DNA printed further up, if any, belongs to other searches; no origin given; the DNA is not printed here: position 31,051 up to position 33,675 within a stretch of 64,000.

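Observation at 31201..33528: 775-aa fusion of a nucleophile-less nicotinamidase-like domain, a kinase-like domain and an HCX5R phosphatase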

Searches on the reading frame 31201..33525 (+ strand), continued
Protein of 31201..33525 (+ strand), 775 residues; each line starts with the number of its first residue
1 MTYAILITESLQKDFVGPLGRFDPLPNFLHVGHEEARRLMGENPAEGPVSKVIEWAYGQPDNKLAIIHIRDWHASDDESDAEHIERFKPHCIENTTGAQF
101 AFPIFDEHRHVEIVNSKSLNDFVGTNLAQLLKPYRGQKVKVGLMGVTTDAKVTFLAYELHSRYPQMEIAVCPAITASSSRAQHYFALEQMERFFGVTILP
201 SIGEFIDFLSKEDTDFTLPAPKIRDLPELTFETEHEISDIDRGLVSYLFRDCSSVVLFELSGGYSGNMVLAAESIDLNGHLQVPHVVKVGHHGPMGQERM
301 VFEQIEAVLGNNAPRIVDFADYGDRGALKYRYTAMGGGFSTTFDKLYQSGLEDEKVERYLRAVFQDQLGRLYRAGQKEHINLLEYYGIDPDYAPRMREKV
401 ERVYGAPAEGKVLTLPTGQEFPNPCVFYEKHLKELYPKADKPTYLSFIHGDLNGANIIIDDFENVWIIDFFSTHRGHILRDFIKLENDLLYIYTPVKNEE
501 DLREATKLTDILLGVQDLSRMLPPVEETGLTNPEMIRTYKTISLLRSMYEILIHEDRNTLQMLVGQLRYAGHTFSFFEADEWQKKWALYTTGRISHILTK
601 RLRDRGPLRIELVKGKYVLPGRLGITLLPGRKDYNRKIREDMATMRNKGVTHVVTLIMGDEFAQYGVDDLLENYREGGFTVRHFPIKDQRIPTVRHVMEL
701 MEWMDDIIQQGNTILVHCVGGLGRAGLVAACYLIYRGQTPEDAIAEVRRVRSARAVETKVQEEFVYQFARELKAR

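Call 9: find_homologous_proteins(query=window:31201-33525:+, max_evalue=0.00001)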
Query window:31201-33525:+ (775 aa): 1157 proteins with E <= 0.00001 among 8000 candidates; the best 120 are listed.
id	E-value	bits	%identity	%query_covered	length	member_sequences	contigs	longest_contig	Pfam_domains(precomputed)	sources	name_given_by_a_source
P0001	0.0e+0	1796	100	100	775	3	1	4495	PF00857.27,PF22784.2,PF05706.18,PF22741.2,PF22785.2,PF19974.6,PF00782.26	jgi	-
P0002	0.0e+0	1577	86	100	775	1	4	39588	PF00857.27,PF22784.2,PF05706.18,PF22741.2,PF22785.2,PF19974.6,PF00782.26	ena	-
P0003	0.0e+0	1055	60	99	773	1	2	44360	PF00857.27,PF22784.2,PF05706.18,PF22785.2,PF19974.6,PF00782.26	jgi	-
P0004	0.0e+0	1052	58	99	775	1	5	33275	PF00857.27,PF22784.2,PF05706.18,PF22785.2,PF19974.6,PF00782.26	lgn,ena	-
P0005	0.0e+0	1049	59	99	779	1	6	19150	PF22784.2,PF05706.18,PF22785.2,PF19974.6,PF00782.26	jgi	-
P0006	0.0e+0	1044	59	99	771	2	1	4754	PF00857.27,PF22784.2,PF05706.18,PF22785.2,PF19974.6,PF00782.26,PF01636.30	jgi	jgi:protein-tyrosine phosphatase/nicotinamidase-related amidase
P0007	0.0e+0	1040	59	99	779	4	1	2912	PF22784.2,PF05706.18,PF22785.2,PF19974.6,PF00782.26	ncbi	-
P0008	0.0e+0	1037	59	99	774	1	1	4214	PF22784.2,PF05706.18,PF22785.2,PF19974.6,PF00782.26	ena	-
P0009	0.0e+0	1030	59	99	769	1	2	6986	PF00857.27,PF22784.2,PF05706.18,PF22785.2,PF19974.6,PF00782.26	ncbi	-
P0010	0.0e+0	1030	58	99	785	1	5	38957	PF00857.27,PF22784.2,PF05706.18,PF22785.2,PF19974.6,PF00782.26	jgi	-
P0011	0.0e+0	1023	58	99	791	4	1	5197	PF22784.2,PF05706.18,PF22785.2,PF19974.6,PF00782.26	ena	-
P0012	0.0e+0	1021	59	99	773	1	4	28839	PF00857.27,PF22784.2,PF05706.18,PF22785.2,PF19974.6,PF00102.33,PF00782.26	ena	-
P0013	0.0e+0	1021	58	99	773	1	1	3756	PF22784.2,PF05706.18,PF22785.2,PF19974.6,PF00782.26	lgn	-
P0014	0.0e+0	1015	57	99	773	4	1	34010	PF22784.2,PF05706.18,PF22785.2,PF19974.6,PF00782.26,PF01636.30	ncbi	ncbi:MAG: isochorismatase [Anaerolineae bacterium]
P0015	0.0e+0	1015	59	97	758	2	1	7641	PF00857.27,PF22784.2,PF05706.18,PF22785.2,PF19974.6,PF00782.26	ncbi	-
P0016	0.0e+0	1014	57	99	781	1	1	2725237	PF00857.27,PF22784.2,PF05706.18,PF22785.2,PF19974.6,PF00782.26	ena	-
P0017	0.0e+0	1013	56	99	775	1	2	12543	PF22784.2,PF05706.18,PF22785.2,PF19974.6,PF00782.26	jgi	-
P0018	0.0e+0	1011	58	99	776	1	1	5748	PF22784.2,PF05706.18,PF22785.2,PF19974.6,PF00782.26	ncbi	-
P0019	1.4e-298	1011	56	99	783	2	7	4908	PF22784.2,PF05706.18,PF22785.2,PF19974.6,PF00782.26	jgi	-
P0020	9.2e-298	1008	57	99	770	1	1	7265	PF00857.27,PF22784.2,PF05706.18,PF22785.2,PF19974.6,PF00782.26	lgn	-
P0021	1.3e-297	1007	58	99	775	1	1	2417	PF00857.27,PF22784.2,PF05706.18,PF22785.2,PF19974.6,PF00782.26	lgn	-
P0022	1.5e-296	1004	56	99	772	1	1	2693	PF00857.27,PF22784.2,PF05706.18,PF22785.2,PF19974.6,PF00782.26,PF01636.30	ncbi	-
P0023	4.8e-296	1002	55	99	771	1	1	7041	PF22784.2,PF05706.18,PF22785.2,PF19974.6,PF00782.26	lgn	-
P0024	5.4e-296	1002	57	99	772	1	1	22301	PF00857.27,PF22784.2,PF05706.18,PF22785.2,PF19974.6,PF00782.26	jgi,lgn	jgi:protein-tyrosine phosphatase/nicotinamidase-related amidase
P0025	5.6e-296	1002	57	100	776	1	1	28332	PF22784.2,PF05706.18,PF22785.2,PF19974.6,PF00782.26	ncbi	-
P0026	6.0e-296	1002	58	99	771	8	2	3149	PF00857.27,PF22784.2,PF05706.18,PF22785.2,PF19974.6,PF00782.26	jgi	jgi:protein-tyrosine phosphatase/nicotinamidase-related amidase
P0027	2.1e-295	1000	57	99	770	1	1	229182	PF22784.2,PF05706.18,PF22785.2,PF19974.6,PF00782.26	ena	-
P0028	3.0e-295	1000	55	99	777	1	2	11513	PF00857.27,PF22784.2,PF05706.18,PF22785.2,PF19974.6,PF00782.26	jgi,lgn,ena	jgi:protein-tyrosine phosphatase/nicotinamidase-related amidase/thiamine kinase-like enzyme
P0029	1.5e-294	997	56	99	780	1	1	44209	PF00857.27,PF22784.2,PF05706.18,PF22785.2,PF19974.6,PF00782.26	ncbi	-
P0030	1.4e-293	994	57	98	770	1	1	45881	PF00857.27,PF22784.2,PF05706.18,PF22741.2,PF22785.2,PF19974.6,PF00782.26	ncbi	ncbi:dual specificity protein phosphatase family protein [Candidatus Riflebacteria bacterium]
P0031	9.8e-291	985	54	99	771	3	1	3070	PF22784.2,PF05706.18,PF22785.2,PF19974.6,PF00782.26,PF01636.30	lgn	-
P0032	1.1e-289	981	55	99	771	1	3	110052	PF22784.2,PF05706.18,PF22785.2,PF19974.6,PF00782.26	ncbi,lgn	-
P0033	1.6e-289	981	56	99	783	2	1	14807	PF00857.27,PF22784.2,PF05706.18,PF22785.2,PF19974.6,PF00782.26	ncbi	-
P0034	4.9e-289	979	56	99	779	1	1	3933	PF00857.27,PF22784.2,PF05706.18,PF22785.2,PF19974.6,PF00782.26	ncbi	-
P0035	2.4e-288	977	56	99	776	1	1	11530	PF22784.2,PF05706.18,PF22785.2,PF19974.6,PF00782.26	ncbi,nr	ncbi:MAG TPA: dual specificity protein phosphatase family protein [Anaerolineae bacterium]|nr:dual s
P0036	1.5e-287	974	54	99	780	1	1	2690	PF22784.2,PF05706.18,PF22785.2,PF19974.6,PF00782.26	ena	-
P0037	2.2e-287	974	56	99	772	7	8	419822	PF22784.2,PF05706.18,PF22785.2,PF19974.6,PF00782.26,PF01636.30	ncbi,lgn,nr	ncbi:MAG: phosphotransferase [Anaerolineae bacterium]|nr:phosphotransferase [Anaerolineae bacterium]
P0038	4.0e-287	973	55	99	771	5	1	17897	PF22784.2,PF05706.18,PF22785.2,PF19974.6,PF00782.26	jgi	jgi:protein-tyrosine phosphatase/nicotinamidase-related amidase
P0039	1.1e-286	971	53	99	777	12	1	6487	PF22784.2,PF05706.18,PF22741.2,PF22785.2,PF19974.6,PF00782.26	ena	-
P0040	1.5e-286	971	55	99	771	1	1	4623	PF00857.27,PF22784.2,PF05706.18,PF22785.2,PF19974.6,PF00782.26,PF01636.30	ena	-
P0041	1.5e-286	971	53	99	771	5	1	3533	PF00857.27,PF22784.2,PF05706.18,PF22785.2,PF19974.6,PF00782.26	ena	-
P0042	1.3e-284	964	55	99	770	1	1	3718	PF00857.27,PF22784.2,PF05706.18,PF22785.2,PF19974.6,PF00782.26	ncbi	-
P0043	3.6e-284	963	53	99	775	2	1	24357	PF00857.27,PF22784.2,PF05706.18,PF22785.2,PF19974.6,PF00782.26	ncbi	-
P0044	5.2e-284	962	54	99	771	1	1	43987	PF00857.27,PF22784.2,PF05706.18,PF22785.2,PF19974.6,PF00782.26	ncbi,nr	ncbi:MAG: isochorismatase family protein [Acidobacteria bacterium]|nr:isochorismatase family protein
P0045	1.4e-283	961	55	99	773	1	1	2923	PF00857.27,PF22784.2,PF05706.18,PF22785.2,PF19974.6,PF00782.26,PF01636.30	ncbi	-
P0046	2.0e-283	960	54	100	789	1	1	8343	PF00857.27,PF22784.2,PF05706.18,PF22785.2,PF19974.6,PF00782.26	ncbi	-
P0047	2.9e-283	960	54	99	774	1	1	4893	PF00857.27,PF22784.2,PF05706.18,PF22785.2,PF19974.6,PF00782.26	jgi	-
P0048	8.0e-283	958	52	99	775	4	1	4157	PF22784.2,PF05706.18,PF22785.2,PF19974.6,PF00782.26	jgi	-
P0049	8.7e-283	958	53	99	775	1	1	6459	PF22784.2,PF05706.18,PF22741.2,PF22785.2,PF19974.6,PF00102.33,PF00782.26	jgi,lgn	-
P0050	1.1e-282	958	53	99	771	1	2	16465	PF00857.27,PF22784.2,PF05706.18,PF22741.2,PF22785.2,PF19974.6,PF00782.26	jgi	jgi:protein-tyrosine phosphatase/nicotinamidase-related amidase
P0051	1.1e-282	958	54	99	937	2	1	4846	PF02915.24,PF00857.27,PF22784.2,PF05706.18,PF22785.2,PF19974.6,PF13668.13,PF00782.26,PF01636.30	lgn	-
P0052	1.4e-282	958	52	99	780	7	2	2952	PF22784.2,PF05706.18,PF22785.2,PF19974.6,PF00782.26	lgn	-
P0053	1.6e-282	957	54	99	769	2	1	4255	PF00857.27,PF22784.2,PF05706.18,PF22785.2,PF19974.6,PF00782.26,PF01636.30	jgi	-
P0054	1.9e-282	957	53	99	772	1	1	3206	PF22784.2,PF05706.18,PF22785.2,PF19974.6,PF00782.26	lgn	-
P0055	5.7e-282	956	54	99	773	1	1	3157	PF00857.27,PF22784.2,PF05706.18,PF22785.2,PF19974.6,PF00782.26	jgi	-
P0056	2.8e-281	953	55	99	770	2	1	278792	PF00857.27,PF22784.2,PF05706.18,PF22785.2,PF19974.6,PF00782.26,PF01636.30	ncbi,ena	-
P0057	5.8e-281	952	53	99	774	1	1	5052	PF22784.2,PF05706.18,PF22785.2,PF19974.6,PF00782.26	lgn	-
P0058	1.1e-280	951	55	99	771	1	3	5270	PF22784.2,PF05706.18,PF22785.2,PF19974.6,PF00782.26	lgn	-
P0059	2.4e-280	950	53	99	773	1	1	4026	PF00857.27,PF22784.2,PF05706.18,PF22785.2,PF19974.6,PF00782.26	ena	-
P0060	6.9e-280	949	53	100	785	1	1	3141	PF00857.27,PF22784.2,PF05706.18,PF22785.2,PF19974.6,PF00782.26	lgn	-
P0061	1.2e-279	948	54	99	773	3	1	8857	PF22784.2,PF05706.18,PF22785.2,PF19974.6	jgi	jgi:protein-tyrosine phosphatase/nicotinamidase-related amidase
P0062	1.7e-279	947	54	100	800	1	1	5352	PF00857.27,PF22784.2,PF05706.18,PF22785.2,PF19974.6,PF00782.26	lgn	-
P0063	8.5e-278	942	54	99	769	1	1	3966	PF00857.27,PF22784.2,PF05706.18,PF22785.2,PF19974.6,PF00782.26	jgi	jgi:protein-tyrosine phosphatase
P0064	9.5e-278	942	53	99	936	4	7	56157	PF02915.24,PF22784.2,PF05706.18,PF22785.2,PF19974.6,PF13668.13,PF00782.26,PF01636.30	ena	-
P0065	6.2e-277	939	54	99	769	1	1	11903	PF00857.27,PF22784.2,PF05706.18,PF22785.2,PF19974.6,PF00782.26,PF01636.30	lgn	-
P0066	7.1e-277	939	53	99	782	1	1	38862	PF00857.27,PF22784.2,PF05706.18,PF22785.2,PF19974.6,PF00782.26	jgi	-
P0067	2.5e-276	937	52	99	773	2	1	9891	PF00857.27,PF22784.2,PF05706.18,PF22785.2,PF19974.6,PF00782.26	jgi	-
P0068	2.9e-276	937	52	99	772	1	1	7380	PF00857.27,PF22784.2,PF05706.18,PF22785.2,PF19974.6,PF00782.26,PF01636.30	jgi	jgi:protein-tyrosine phosphatase/nicotinamidase-related amidase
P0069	5.1e-276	936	52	99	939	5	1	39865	PF02915.24,PF22784.2,PF05706.18,PF22785.2,PF19974.6,PF13668.13,PF00782.26,PF01636.30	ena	-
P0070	1.0e-275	935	53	99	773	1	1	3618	PF00857.27,PF22784.2,PF05706.18,PF22785.2,PF19974.6,PF00782.26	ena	-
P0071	1.2e-275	935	53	99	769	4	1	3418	PF00857.27,PF22784.2,PF05706.18,PF22785.2,PF19974.6,PF00782.26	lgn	-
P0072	1.6e-275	934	53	99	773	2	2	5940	PF22784.2,PF05706.18,PF22785.2,PF19974.6,PF00782.26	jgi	-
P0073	2.1e-275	934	53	100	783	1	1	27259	PF00857.27,PF22784.2,PF05706.18,PF22785.2,PF19974.6,PF00782.26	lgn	-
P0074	1.1e-274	932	53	98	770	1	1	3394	PF00857.27,PF22784.2,PF05706.18,PF22785.2,PF19974.6,PF00782.26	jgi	-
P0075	1.3e-274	931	52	99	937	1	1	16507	PF02915.24,PF22784.2,PF05706.18,PF22785.2,PF19974.6,PF13668.13,PF00782.26,PF01636.30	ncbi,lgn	-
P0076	1.9e-274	931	53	99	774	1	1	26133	PF00857.27,PF22784.2,PF05706.18,PF22785.2,PF19974.6,PF00782.26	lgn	-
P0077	1.7e-273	928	54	99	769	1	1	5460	PF00857.27,PF22784.2,PF05706.18,PF22785.2,PF19974.6,PF00782.26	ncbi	-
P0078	6.1e-273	926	52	99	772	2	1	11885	PF22784.2,PF05706.18,PF22785.2,PF19974.6,PF00782.26,PF01636.30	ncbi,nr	ncbi:MAG TPA: phosphotransferase [Roseimicrobium sp.]|nr:phosphotransferase [Roseimicrobium sp.]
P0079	1.7e-272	924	53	99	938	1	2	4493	PF02915.24,PF22784.2,PF05706.18,PF22785.2,PF19974.6,PF00782.26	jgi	-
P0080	2.2e-272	924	52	99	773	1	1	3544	PF00857.27,PF22784.2,PF05706.18,PF22785.2,PF19974.6,PF00782.26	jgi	jgi:protein-tyrosine phosphatase/nicotinamidase-related amidase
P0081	3.9e-272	923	53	99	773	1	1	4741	PF22784.2,PF05706.18,PF22785.2,PF19974.6,PF00782.26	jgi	jgi:protein-tyrosine phosphatase/nicotinamidase-related amidase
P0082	7.6e-271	919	51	99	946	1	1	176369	PF02915.24,PF00857.27,PF22784.2,PF05706.18,PF22785.2,PF19974.6,PF13668.13,PF00782.26,PF01636.30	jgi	jgi:protein-tyrosine phosphatase/rubrerythrin/nicotinamidase-related amidase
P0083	2.0e-270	917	53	99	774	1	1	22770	PF00857.27,PF22784.2,PF05706.18,PF22785.2,PF19974.6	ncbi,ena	-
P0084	2.2e-270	917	53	99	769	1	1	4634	PF00857.27,PF22784.2,PF05706.18,PF22785.2,PF19974.6,PF00782.26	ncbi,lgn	-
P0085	5.4e-270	916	52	99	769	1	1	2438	PF00857.27,PF22784.2,PF05706.18,PF22785.2,PF19974.6,PF00782.26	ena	-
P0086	7.3e-270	916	50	99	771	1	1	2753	PF00857.27,PF22784.2,PF05706.18,PF22785.2,PF19974.6,PF00782.26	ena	-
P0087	9.4e-270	915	50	99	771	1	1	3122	PF00857.27,PF22784.2,PF05706.18,PF22785.2,PF19974.6,PF00782.26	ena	-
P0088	1.0e-269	915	51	99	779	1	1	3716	PF00857.27,PF22784.2,PF05706.18,PF22785.2,PF19974.6,PF00782.26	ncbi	-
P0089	1.1e-269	915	50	99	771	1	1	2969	PF00857.27,PF22784.2,PF05706.18,PF22785.2,PF19974.6,PF00782.26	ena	-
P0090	1.2e-269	915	50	99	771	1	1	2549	PF00857.27,PF22784.2,PF05706.18,PF22785.2,PF19974.6,PF00782.26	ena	-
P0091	1.5e-269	915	53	99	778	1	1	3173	PF00857.27,PF22784.2,PF05706.18,PF22785.2,PF19974.6,PF00782.26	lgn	-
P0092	2.5e-269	914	50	99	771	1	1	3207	PF00857.27,PF22784.2,PF05706.18,PF22785.2,PF19974.6,PF00782.26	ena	-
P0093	3.8e-269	913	52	99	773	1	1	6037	PF00857.27,PF22784.2,PF05706.18,PF22785.2,PF19974.6,PF00782.26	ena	-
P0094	7.3e-269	912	53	99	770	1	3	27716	PF00857.27,PF22784.2,PF05706.18,PF22785.2,PF19974.6,PF00782.26,PF01636.30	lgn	-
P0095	1.6e-268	911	51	99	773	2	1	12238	PF00857.27,PF22784.2,PF05706.18,PF22785.2,PF19974.6,PF00782.26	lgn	-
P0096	1.7e-268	911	51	99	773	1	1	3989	PF00857.27,PF22784.2,PF05706.18,PF22785.2,PF19974.6,PF00782.26,PF01636.30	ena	-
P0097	3.1e-268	910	53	99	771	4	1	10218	PF00857.27,PF22784.2,PF05706.18,PF22785.2,PF19974.6,PF01636.30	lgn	-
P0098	4.8e-268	910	51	99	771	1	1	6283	PF22784.2,PF05706.18,PF22785.2,PF19974.6,PF00782.26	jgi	-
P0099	5.5e-268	909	57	91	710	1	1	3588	PF22784.2,PF05706.18,PF22785.2,PF19974.6,PF00782.26,PF01636.30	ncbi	ncbi:MAG: phosphotransferase, partial [Chloroflexota bacterium]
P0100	1.1e-267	908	50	99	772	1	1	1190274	PF22784.2,PF05706.18,PF22785.2,PF19974.6,PF00782.26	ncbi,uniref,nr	ncbi:dual specificity protein phosphatase family protein [Urechidicola vernalis]|uniref:protein-tyro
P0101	1.2e-267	908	52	99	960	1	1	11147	PF02915.24,PF22784.2,PF05706.18,PF22785.2,PF19974.6,PF00782.26,PF01636.30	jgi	-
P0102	1.8e-267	908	51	99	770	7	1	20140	PF00857.27,PF22784.2,PF05706.18,PF22785.2,PF19974.6,PF00782.26,PF01636.30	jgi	jgi:protein-tyrosine phosphatase/nicotinamidase-related amidase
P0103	5.3e-267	906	50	99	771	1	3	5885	PF00857.27,PF22784.2,PF05706.18,PF22785.2,PF19974.6,PF00782.26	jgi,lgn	-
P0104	1.0e-266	905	52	99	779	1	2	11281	PF00857.27,PF22784.2,PF05706.18,PF22785.2,PF19974.6,PF00782.26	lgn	-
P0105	2.2e-266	904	50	99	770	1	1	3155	PF00857.27,PF22784.2,PF05706.18,PF22785.2,PF19974.6,PF00782.26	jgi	jgi:protein-tyrosine phosphatase/nicotinamidase-related amidase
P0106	3.1e-266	904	50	99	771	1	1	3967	PF00857.27,PF22784.2,PF05706.18,PF22785.2,PF19974.6,PF00782.26,PF01636.30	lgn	-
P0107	4.7e-266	903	52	99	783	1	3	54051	PF00857.27,PF22784.2,PF05706.18,PF22785.2,PF19974.6,PF00782.26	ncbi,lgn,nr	ncbi:MAG: isochorismatase family protein [Chlamydiae bacterium]|nr:isochorismatase family protein [C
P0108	1.6e-265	901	53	99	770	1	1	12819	PF22784.2,PF05706.18,PF22741.2,PF22785.2,PF19974.6,PF00782.26,PF01636.30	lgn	-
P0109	4.7e-265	900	51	99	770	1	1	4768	PF00857.27,PF22784.2,PF05706.18,PF22785.2,PF19974.6,PF00782.26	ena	-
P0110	8.7e-265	899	51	99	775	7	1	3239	PF00857.27,PF22784.2,PF05706.18,PF22785.2,PF19974.6,PF00782.26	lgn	-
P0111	1.2e-264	898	50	99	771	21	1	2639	PF22784.2,PF05706.18,PF22785.2,PF19974.6,PF00782.26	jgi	-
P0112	1.4e-263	895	50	98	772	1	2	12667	PF22784.2,PF05706.18,PF22741.2,PF22785.2,PF19974.6,PF00782.26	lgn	-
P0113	3.3e-263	894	51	99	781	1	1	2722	PF00857.27,PF22784.2,PF05706.18,PF22785.2,PF19974.6,PF00782.26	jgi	jgi:protein-tyrosine phosphatase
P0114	4.3e-263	893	50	99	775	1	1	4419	PF00857.27,PF22784.2,PF05706.18,PF22741.2,PF22785.2,PF19974.6,PF00782.26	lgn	-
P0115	4.8e-263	893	53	99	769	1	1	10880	PF00857.27,PF22784.2,PF05706.18,PF22785.2,PF19974.6,PF01636.30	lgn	-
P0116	5.7e-263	893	50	99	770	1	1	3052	PF00857.27,PF22784.2,PF05706.18,PF22785.2,PF19974.6,PF00782.26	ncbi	-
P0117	9.0e-263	892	52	98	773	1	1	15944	PF00857.27,PF22784.2,PF05706.18,PF22741.2,PF22785.2,PF19974.6,PF00782.26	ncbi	-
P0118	9.5e-263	892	51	99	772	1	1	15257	PF00857.27,PF22784.2,PF05706.18,PF22785.2,PF19974.6,PF00782.26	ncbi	-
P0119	1.0e-262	892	50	99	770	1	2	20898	PF22784.2,PF05706.18,PF22785.2,PF19974.6,PF00782.26,PF01636.30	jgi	jgi:protein-tyrosine phosphatase/nicotinamidase-related amidase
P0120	1.2e-262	892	49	99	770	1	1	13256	PF22784.2,PF05706.18,PF22785.2,PF19974.6,PF00782.26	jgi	jgi:protein-tyrosine phosphatase/nicotinamidase-related amidase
